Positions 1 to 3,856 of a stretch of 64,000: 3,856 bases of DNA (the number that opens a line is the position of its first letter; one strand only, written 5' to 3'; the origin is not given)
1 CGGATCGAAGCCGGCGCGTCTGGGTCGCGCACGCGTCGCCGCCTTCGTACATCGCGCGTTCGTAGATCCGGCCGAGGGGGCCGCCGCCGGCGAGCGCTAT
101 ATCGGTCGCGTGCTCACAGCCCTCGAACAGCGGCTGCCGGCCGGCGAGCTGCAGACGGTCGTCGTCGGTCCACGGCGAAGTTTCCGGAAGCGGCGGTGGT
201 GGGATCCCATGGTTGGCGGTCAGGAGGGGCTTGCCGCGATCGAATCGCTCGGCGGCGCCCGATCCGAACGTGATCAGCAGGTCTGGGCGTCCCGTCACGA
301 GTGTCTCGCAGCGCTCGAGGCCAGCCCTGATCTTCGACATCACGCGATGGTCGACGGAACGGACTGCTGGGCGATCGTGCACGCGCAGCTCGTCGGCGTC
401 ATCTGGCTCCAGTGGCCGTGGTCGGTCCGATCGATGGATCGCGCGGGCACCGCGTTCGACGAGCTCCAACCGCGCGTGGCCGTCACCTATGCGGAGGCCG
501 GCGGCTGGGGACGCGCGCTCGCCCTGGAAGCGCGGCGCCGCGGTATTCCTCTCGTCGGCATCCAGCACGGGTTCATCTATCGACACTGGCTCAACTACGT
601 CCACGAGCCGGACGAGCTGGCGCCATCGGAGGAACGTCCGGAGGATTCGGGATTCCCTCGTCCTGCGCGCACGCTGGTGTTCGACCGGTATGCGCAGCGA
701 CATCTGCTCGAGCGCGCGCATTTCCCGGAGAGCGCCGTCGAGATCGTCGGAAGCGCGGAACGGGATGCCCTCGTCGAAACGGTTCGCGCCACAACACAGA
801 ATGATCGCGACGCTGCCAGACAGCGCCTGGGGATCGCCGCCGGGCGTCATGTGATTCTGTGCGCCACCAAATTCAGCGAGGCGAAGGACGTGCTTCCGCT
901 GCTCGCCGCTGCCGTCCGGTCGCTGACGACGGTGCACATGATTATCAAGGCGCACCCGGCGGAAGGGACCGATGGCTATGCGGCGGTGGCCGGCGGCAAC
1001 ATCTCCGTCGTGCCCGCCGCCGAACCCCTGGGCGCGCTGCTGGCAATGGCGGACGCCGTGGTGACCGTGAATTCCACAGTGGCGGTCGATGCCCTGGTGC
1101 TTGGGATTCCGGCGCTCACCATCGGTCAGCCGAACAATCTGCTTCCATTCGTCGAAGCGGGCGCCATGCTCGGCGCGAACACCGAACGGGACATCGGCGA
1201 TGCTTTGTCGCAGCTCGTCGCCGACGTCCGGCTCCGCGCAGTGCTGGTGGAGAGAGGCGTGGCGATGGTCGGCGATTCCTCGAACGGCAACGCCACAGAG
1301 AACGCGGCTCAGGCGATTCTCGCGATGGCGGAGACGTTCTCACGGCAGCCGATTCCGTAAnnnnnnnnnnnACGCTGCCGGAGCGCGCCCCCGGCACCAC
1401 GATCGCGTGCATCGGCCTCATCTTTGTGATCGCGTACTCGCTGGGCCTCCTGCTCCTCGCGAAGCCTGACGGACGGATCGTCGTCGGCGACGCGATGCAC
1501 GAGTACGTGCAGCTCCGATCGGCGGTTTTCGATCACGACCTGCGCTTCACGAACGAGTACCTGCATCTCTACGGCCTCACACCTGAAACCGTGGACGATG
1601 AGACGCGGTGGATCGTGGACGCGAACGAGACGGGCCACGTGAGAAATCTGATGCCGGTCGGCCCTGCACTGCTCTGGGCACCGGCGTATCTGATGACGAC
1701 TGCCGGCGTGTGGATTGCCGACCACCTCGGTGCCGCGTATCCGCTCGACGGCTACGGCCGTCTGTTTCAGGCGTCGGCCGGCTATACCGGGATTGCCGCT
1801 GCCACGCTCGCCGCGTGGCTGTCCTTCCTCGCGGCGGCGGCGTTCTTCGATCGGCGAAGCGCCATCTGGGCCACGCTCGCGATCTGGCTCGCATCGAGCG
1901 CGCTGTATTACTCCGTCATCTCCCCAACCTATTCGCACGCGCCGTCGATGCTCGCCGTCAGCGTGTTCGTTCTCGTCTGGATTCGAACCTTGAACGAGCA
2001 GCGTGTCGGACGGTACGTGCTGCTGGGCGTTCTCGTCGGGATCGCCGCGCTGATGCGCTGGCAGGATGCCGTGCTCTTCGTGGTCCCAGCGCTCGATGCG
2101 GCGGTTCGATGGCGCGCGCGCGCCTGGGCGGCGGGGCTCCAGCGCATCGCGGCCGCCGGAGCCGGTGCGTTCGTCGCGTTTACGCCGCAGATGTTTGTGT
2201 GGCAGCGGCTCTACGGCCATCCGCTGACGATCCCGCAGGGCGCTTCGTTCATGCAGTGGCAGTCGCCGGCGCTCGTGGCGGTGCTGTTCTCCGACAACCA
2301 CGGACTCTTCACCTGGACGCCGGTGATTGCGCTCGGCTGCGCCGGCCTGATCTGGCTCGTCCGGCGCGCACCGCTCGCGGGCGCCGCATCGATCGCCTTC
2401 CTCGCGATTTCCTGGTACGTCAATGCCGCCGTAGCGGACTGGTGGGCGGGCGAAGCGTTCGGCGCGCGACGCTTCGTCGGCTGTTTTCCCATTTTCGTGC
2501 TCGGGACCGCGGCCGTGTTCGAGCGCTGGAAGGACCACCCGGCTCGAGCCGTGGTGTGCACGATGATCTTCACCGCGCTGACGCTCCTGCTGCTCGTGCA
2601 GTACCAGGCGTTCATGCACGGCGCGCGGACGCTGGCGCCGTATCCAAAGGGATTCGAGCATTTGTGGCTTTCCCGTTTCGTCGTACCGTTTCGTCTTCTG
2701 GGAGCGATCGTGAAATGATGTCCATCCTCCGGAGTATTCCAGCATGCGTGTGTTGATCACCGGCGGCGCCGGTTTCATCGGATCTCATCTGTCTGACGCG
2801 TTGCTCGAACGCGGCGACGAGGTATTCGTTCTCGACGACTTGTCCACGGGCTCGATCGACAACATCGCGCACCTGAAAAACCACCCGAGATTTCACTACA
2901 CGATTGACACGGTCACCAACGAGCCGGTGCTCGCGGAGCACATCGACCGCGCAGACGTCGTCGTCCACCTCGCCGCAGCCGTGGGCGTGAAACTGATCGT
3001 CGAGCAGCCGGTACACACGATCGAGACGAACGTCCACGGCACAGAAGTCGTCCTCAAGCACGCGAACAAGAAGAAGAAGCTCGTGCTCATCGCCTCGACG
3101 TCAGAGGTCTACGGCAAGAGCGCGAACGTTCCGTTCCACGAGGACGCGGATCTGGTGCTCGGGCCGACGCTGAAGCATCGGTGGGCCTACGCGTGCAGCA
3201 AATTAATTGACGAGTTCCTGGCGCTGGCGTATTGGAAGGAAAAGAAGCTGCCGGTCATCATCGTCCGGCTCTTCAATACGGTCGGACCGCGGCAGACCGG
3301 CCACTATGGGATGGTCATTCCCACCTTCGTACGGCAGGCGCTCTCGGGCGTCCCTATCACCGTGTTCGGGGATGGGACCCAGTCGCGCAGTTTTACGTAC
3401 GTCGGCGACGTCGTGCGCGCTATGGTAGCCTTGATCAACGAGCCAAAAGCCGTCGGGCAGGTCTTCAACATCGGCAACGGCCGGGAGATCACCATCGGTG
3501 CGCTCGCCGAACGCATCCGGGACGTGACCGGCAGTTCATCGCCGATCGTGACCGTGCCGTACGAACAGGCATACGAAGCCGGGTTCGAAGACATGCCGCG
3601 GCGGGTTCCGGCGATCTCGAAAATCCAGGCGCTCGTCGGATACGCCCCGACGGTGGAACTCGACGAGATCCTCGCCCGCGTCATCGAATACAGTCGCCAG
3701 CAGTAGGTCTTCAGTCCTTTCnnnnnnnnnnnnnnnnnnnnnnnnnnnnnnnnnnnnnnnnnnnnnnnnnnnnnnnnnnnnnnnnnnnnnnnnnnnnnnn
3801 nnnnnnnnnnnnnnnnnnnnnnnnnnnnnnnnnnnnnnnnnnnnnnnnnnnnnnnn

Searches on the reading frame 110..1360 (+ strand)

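Call 42: search_protein_families(library=pfam, proteins=[window:110-1360:+], max_evalue=10)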
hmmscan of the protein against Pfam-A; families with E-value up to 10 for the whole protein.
window:110-1360:+ (416 aa): 4 families
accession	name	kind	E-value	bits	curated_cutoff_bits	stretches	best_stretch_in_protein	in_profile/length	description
PF20471.4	DUF6716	-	0.00012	21.6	27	1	300-339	245-284/342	Putative glycosyltransferase (DUF6716)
PF05159.20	Capsule_synth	-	0.00081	19.4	20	1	256-341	168-264/310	Capsule polysaccharide biosynthesis protein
PF04464.20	Glyphos_transf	-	0.0045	16.4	22.1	1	214-334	164-288/367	CDP-Glycerol:Poly(glycerophosphate) glycerophosphotransferase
PF13439.12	Glyco_transf_4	-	0.0067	16.9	28.5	1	101-213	53-162/170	Glycosyltransferase Family 4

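Call 49: search_protein_families(library=ncbifam, proteins=[window:110-1360:+], max_evalue=0.00001)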
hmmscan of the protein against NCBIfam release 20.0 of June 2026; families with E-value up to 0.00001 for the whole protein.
window:110-1360:+ (416 aa): 2 families
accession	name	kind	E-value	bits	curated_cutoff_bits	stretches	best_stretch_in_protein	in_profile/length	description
TIGR04326.1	O_ant_LIC13510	subfamily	2.5e-13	49.3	250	1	122-368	336-576/602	TIGR04326 family surface carbohydrate biosynthesis protein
TIGR04396.2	surf_polysacc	subfamily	2.4e-06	27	125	1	270-343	219-293/427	surface carbohydrate biosynthesis protein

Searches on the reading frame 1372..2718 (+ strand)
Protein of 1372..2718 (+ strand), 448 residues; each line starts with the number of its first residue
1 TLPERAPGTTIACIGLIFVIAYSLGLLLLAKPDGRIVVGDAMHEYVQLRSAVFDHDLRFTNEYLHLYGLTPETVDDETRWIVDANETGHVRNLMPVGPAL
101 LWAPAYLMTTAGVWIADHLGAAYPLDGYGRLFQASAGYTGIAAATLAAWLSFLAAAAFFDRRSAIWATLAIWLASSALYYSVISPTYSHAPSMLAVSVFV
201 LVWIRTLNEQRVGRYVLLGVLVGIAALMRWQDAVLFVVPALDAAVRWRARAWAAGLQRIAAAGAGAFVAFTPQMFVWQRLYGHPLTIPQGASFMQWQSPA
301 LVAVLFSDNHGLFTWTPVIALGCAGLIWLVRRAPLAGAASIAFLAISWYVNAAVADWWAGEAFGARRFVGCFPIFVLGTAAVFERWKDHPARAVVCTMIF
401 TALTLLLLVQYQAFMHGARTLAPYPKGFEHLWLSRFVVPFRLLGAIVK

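Call 42: search_protein_families(library=pfam, proteins=[window:1372-2718:+], max_evalue=10)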
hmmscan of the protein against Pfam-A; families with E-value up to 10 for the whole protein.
window:1372-2718:+ (448 aa): 1 family
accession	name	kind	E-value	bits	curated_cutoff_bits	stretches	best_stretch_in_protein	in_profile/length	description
PF13231.12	PMT_2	-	6.6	7.4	26.1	1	141-272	29-156/160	Dolichyl-phosphate-mannose-protein mannosyltransferase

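Call 49: search_protein_families(library=ncbifam, proteins=[window:1372-2718:+], max_evalue=0.00001)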
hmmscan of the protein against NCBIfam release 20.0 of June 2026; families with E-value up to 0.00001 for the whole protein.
window:1372-2718:+ (448 aa): 1 family
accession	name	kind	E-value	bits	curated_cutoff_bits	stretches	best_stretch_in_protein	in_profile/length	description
NF047440.1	LA3751_2_3_fam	subfamily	5.4e-08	32.1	200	1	145-412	102-381/460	LA_3751/LA_3752 family putative glycosyltransferase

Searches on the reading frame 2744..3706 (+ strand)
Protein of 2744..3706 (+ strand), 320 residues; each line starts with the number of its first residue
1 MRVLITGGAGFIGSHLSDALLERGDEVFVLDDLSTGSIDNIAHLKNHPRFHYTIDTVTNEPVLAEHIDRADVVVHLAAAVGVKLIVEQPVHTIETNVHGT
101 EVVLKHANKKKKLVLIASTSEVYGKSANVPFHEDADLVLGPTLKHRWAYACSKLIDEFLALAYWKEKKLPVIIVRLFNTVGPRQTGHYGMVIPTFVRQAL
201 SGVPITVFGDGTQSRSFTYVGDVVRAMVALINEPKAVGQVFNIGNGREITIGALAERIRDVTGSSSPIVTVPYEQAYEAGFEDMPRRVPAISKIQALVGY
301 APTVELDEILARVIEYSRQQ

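Call 13: search_protein_families(library=pfam, proteins=[window:2744-3706:+], max_evalue=0.01)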
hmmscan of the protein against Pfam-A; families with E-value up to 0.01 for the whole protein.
window:2744-3706:+ (320 aa): 10 families
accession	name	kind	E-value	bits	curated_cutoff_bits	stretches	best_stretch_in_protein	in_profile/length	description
PF01370.27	Epimerase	-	1.2e-58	198.8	20.9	1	3-244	1-240/240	NAD dependent epimerase/dehydratase family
PF16363.11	GDP_Man_Dehyd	-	1.3e-56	192.9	27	1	4-312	1-331/332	GDP-mannose 4,6 dehydratase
PF02719.21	Polysacc_synt_2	-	1.3e-18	67.6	20.2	2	3-117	1-127/293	Polysaccharide biosynthesis protein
PF01073.25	3Beta_HSD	-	4.3e-17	62.5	22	1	4-228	1-226/280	3-beta hydroxysteroid dehydrogenase/isomerase family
PF07993.18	NAD_binding_4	-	3.4e-14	53.1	20.1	1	63-187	82-215/258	Male sterility protein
PF04321.23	RmlD_sub_bind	-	1.4e-12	47.8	27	1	1-270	1-240/287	RmlD substrate binding domain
PF03435.24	Sacchrp_dh_NADP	-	0.00025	21.8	25.1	1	4-97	2-100/129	Saccharopine dehydrogenase NADP binding domain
PF13460.12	NAD_binding_10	-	0.00053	20.3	27.2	1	7-175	1-142/184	NAD(P)H-binding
PF00106.31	adh_short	-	0.0056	16.6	26.6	1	3-70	3-71/195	short chain dehydrogenase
PF08659.16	KR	-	0.0091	16.4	22.6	0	3-125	3-143/180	KR domain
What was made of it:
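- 2744..3706 (+): SDR nucleotide-sugar enzyme. Its best match is UDP-4-keto-pentose/UDP-xylose synthase (ArnA decarboxylase-like). Epimerase, E=1e-58 (call 13).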

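Call 49: search_protein_families(library=ncbifam, proteins=[window:2744-3706:+], max_evalue=0.00001)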
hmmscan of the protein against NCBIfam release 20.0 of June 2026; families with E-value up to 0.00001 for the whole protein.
window:2744-3706:+ (320 aa): 31 families (the best 25 are shown)
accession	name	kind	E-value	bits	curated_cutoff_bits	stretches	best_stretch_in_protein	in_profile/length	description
NF008872.0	PRK11908.1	equivalog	3.7e-52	177.5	294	1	2-319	3-337/349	bifunctional UDP-4-keto-pentose/UDP-xylose synthase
TIGR04180.1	EDH_00030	hypoth_equivalog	1.3e-51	175.4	475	1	3-303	1-295/297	NAD-dependent 4,6-dehydratase LegB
TIGR01181.1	dTDP_gluc_dehyt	equivalog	9.8e-42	143.2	365.1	1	2-316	1-310/321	dTDP-glucose 4,6-dehydratase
NF005998.1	PRK08125.1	equivalog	6.2e-40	137.2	777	1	2-316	317-648/649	bifunctional UDP-4-amino-4-deoxy-L-arabinose formyltransferase/UDP-glucuronic acid oxidase ArnA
TIGR01179.1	galE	equivalog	2.6e-36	125.1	262.3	1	2-318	1-326/332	UDP-glucose 4-epimerase GalE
TIGR02197.1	heptose_epim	equivalog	1.1e-29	103.7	274.6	1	3-273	1-271/316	ADP-glyceromanno-heptose 6-epimerase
NF007490.0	PRK10084.1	subfamily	5e-25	88.2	649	1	1-267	1-282/361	dTDP-glucose 4,6-dehydratase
NF007582.0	PRK10217.1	equivalog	5.1e-25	88.3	698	1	2-248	3-256/355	dTDP-glucose 4,6-dehydratase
NF011728.1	PRK15181.1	equivalog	6.7e-24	84.5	760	1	2-314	17-334/348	Vi polysaccharide biosynthesis UDP-N-acetylglucosaminuronic acid C-4 epimerase TviC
NF007956.0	PRK10675.1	subfamily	1e-19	70.9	394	1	1-190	1-191/338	UDP-glucose 4-epimerase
TIGR03466.1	HpnA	hypoth_equivalog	1.2e-19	70.4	367.65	1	1-283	1-267/327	hopanoid-associated sugar epimerase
NF042422.1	oxyalk_red_OleD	equivalog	7.3e-19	68.3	580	1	1-280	1-268/329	2-alkyl-3-oxoalkanoate reductase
NF047922.1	GDPFucSynFcl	equivalog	2.4e-18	66.6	500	1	68-313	52-297/308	GDP-L-fucose synthase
TIGR02622.1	CDP_4_6_dhtase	equivalog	5.8e-16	58.6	278.45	1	2-318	6-331/352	CDP-glucose 4,6-dehydratase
NF041015.1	UDPsulfquin_syn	equivalog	2.8e-14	52.9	575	1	187-270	234-318/384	UDP-sulfoquinovose synthase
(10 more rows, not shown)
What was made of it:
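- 2744..3706 (+): NF008872 scored 177 bits against a cut-off of 294 (call 49).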
